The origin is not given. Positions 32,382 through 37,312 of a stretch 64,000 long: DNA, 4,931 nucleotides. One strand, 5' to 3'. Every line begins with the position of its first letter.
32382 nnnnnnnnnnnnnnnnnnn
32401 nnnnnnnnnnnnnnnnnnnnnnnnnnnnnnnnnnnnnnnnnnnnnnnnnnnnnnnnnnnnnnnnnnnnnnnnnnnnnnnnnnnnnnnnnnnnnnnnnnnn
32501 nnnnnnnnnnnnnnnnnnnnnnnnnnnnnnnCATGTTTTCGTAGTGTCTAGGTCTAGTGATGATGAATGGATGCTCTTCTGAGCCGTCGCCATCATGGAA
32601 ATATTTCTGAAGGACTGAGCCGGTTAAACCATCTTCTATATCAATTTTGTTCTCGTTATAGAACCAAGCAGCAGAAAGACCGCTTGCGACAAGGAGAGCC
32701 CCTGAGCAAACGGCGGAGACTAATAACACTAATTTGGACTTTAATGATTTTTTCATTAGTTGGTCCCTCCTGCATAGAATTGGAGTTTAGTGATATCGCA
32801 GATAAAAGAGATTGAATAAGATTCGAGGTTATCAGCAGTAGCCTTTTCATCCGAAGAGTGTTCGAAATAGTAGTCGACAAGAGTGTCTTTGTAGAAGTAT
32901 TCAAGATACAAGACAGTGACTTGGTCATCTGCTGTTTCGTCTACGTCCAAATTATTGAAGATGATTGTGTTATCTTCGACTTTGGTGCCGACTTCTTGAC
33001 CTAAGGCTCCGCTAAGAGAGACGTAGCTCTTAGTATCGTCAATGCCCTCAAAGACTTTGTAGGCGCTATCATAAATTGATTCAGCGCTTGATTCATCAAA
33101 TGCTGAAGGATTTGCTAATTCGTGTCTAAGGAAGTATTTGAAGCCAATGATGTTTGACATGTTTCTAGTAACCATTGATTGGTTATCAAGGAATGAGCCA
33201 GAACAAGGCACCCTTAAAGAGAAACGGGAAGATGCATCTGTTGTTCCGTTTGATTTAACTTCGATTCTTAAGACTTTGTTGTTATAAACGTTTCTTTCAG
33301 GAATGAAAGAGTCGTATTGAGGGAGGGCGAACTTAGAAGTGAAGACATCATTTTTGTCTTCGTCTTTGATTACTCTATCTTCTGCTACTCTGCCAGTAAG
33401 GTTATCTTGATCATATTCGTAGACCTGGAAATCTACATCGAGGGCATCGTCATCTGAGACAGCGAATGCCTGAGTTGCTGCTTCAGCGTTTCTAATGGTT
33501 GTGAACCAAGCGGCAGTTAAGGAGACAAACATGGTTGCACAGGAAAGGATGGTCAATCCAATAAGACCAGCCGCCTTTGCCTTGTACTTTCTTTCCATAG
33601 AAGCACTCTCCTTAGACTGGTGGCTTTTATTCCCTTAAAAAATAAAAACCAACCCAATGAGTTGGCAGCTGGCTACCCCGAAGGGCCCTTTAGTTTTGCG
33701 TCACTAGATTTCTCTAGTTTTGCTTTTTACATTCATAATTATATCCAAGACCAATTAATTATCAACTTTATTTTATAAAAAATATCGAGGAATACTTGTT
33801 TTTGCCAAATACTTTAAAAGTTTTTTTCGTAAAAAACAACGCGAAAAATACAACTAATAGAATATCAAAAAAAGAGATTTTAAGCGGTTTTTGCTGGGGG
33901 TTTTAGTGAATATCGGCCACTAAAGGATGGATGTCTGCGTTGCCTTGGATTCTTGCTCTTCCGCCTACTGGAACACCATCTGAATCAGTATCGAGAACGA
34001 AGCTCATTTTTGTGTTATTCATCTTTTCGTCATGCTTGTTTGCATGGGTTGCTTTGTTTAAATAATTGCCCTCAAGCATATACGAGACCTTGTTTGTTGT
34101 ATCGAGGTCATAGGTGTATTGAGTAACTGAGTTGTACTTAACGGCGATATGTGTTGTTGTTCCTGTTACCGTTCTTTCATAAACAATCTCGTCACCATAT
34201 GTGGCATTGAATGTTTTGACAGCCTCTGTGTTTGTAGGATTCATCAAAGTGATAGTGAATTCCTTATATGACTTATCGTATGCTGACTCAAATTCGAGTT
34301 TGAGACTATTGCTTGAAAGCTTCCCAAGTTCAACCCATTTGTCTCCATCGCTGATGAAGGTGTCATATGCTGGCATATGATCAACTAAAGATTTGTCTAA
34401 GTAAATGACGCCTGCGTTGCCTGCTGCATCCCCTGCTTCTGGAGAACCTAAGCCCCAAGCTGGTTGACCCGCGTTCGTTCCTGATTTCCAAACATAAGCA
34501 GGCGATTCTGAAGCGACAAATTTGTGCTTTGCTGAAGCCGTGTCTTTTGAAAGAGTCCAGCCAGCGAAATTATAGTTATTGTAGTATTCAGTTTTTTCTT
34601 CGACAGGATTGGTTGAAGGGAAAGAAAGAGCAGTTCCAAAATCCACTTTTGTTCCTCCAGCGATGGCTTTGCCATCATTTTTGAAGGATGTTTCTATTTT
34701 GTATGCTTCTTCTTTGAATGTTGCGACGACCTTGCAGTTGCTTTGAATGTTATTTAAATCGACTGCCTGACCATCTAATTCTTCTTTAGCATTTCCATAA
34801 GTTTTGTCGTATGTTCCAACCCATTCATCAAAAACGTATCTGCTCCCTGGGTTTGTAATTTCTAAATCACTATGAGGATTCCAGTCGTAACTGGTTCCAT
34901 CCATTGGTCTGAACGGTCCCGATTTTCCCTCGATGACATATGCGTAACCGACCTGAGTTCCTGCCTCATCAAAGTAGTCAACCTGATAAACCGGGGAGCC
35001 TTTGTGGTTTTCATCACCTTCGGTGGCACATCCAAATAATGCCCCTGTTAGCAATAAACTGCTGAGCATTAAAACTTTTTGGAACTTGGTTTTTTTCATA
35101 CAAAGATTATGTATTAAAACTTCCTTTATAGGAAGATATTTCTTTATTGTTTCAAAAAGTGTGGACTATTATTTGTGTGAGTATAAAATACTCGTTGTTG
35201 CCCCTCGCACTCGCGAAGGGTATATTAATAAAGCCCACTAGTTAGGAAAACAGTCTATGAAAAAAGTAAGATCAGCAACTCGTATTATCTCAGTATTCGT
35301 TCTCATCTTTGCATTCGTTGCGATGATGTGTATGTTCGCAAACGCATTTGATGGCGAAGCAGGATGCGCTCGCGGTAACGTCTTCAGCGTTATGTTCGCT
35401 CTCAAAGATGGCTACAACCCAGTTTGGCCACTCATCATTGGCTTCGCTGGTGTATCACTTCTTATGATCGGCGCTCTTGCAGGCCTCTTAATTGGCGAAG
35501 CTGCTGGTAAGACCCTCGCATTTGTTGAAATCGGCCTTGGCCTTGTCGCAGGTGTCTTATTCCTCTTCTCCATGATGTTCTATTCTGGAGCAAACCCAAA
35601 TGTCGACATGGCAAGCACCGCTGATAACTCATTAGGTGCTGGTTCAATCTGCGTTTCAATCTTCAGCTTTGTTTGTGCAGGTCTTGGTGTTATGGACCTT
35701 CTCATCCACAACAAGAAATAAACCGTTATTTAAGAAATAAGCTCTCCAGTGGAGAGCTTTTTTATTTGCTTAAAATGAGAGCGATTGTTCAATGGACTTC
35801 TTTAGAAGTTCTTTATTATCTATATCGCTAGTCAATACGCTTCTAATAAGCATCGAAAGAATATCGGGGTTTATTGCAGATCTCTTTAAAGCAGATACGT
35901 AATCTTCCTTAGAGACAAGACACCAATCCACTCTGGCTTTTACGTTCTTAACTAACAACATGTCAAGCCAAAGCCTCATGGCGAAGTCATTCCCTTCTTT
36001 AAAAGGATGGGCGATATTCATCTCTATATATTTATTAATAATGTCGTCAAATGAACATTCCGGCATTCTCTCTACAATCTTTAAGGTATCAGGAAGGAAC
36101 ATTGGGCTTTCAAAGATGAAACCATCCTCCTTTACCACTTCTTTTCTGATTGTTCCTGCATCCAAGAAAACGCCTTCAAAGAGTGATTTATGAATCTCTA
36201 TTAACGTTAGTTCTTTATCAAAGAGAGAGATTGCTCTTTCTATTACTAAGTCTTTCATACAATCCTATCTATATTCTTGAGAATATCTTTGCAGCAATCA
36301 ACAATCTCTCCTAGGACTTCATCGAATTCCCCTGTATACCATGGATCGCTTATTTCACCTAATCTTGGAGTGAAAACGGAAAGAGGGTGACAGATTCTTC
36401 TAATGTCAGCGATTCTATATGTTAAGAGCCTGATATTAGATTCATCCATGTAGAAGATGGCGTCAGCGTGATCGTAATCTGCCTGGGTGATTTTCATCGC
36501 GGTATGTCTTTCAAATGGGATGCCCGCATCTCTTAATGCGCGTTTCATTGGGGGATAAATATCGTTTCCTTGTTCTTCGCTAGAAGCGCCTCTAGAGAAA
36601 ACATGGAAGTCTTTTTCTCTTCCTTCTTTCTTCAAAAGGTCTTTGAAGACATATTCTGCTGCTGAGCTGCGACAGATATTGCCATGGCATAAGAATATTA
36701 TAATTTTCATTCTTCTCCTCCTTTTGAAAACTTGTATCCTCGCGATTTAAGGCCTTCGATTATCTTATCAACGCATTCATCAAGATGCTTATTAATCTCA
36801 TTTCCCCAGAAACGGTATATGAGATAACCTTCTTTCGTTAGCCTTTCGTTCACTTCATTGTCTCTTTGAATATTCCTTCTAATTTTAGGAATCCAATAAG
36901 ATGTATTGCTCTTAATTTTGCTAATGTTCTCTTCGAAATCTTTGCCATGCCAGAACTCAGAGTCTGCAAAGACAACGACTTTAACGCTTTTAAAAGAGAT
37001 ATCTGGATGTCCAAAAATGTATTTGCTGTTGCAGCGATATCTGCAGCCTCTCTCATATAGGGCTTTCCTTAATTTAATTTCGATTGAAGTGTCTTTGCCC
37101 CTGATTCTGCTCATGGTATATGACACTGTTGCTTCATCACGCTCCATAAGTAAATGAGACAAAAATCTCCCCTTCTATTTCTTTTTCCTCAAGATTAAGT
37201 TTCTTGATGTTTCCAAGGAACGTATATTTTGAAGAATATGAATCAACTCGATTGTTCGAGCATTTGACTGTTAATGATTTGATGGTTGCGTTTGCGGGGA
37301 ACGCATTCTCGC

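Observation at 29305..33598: Three-gene surface operon whose two large products share a SipW/TasA-type 'AAWF' N-terminus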

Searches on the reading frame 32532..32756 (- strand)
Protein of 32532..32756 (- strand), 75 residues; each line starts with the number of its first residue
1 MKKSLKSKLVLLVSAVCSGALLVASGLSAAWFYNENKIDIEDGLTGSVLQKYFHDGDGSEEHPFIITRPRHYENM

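Call 29: search_protein_families(library=ncbifam, proteins=[window:32532-32756:-], max_evalue=10)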
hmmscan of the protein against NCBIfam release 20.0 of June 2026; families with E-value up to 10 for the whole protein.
seq(75 aa): 0 families

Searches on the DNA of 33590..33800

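Call 50: search_rna_families(source=window, start=33590, end=33800, threshold=gathering, show_alignments=1)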
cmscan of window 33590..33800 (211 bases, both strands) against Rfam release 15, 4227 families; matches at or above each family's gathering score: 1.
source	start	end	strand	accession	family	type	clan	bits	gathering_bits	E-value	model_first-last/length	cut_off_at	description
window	33661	33734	-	RF01051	c-di-GMP-I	Cis-reg; riboswitch;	CL00126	56.5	35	7.3e-11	1-87/87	no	c-di-GMP-I riboswitch aptamer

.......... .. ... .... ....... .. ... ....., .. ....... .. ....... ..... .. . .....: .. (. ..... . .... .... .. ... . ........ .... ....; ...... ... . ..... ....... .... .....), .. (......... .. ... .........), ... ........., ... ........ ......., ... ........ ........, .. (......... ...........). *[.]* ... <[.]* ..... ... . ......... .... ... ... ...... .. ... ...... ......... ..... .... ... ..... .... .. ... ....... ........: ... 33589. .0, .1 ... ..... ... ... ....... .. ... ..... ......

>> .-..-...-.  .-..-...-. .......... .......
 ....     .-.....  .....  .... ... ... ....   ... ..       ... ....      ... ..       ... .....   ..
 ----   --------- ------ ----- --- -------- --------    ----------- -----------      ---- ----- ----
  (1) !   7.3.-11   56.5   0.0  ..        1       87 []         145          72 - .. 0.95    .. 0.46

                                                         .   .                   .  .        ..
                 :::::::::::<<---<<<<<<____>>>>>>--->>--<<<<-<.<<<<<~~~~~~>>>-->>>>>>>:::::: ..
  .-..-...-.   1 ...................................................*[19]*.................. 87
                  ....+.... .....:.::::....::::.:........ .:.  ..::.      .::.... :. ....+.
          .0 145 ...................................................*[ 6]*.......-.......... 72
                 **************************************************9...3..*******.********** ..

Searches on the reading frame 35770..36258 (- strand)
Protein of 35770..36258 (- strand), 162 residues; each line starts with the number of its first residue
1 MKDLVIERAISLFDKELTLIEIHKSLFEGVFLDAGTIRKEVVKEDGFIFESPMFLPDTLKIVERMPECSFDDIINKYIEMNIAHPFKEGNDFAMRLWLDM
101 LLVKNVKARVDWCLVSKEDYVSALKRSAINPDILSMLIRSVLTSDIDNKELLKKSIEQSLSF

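Call 16: search_protein_families(library=pfam, proteins=[window:35770-36258:-], max_evalue=0.001)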
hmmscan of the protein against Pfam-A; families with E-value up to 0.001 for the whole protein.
window:35770-36258:- (162 aa): 1 family
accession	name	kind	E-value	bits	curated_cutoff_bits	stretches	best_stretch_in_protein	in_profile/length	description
PF02661.23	Fic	-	3e-06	28.4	24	1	18-102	6-93/93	Fic/DOC family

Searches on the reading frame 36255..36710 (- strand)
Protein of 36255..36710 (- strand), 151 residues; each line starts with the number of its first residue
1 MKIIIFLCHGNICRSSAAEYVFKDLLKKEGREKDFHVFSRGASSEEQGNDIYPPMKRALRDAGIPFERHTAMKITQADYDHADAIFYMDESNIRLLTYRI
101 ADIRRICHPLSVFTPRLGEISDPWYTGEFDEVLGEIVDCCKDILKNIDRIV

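Call 16: search_protein_families(library=pfam, proteins=[window:36255-36710:-], max_evalue=0.001)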
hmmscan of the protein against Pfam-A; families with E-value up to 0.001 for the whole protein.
window:36255-36710:- (151 aa): 1 family
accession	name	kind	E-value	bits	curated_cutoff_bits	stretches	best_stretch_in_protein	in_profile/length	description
PF01451.26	LMWPc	-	2e-24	86.8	23.2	1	4-143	1-143/144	Low molecular weight phosphotyrosine protein phosphatase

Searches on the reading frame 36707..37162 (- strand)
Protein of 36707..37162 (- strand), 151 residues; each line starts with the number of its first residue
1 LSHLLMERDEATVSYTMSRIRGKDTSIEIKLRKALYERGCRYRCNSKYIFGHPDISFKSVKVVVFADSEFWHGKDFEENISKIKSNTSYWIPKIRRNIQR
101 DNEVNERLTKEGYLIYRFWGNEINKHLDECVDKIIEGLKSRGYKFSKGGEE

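Call 16: search_protein_families(library=pfam, proteins=[window:36707-37162:-], max_evalue=0.001)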
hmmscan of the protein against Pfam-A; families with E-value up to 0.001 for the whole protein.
window:36707-37162:- (151 aa): 2 families
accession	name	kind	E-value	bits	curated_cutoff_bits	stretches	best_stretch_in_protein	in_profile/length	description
PF03852.21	Vsr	-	1.9e-23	82.6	27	1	9-77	5-73/74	DNA mismatch endonuclease Vsr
PF04480.18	DUF559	-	3.4e-05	24.1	20.6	1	98-138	68-108/109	Protein of unknown function (DUF559)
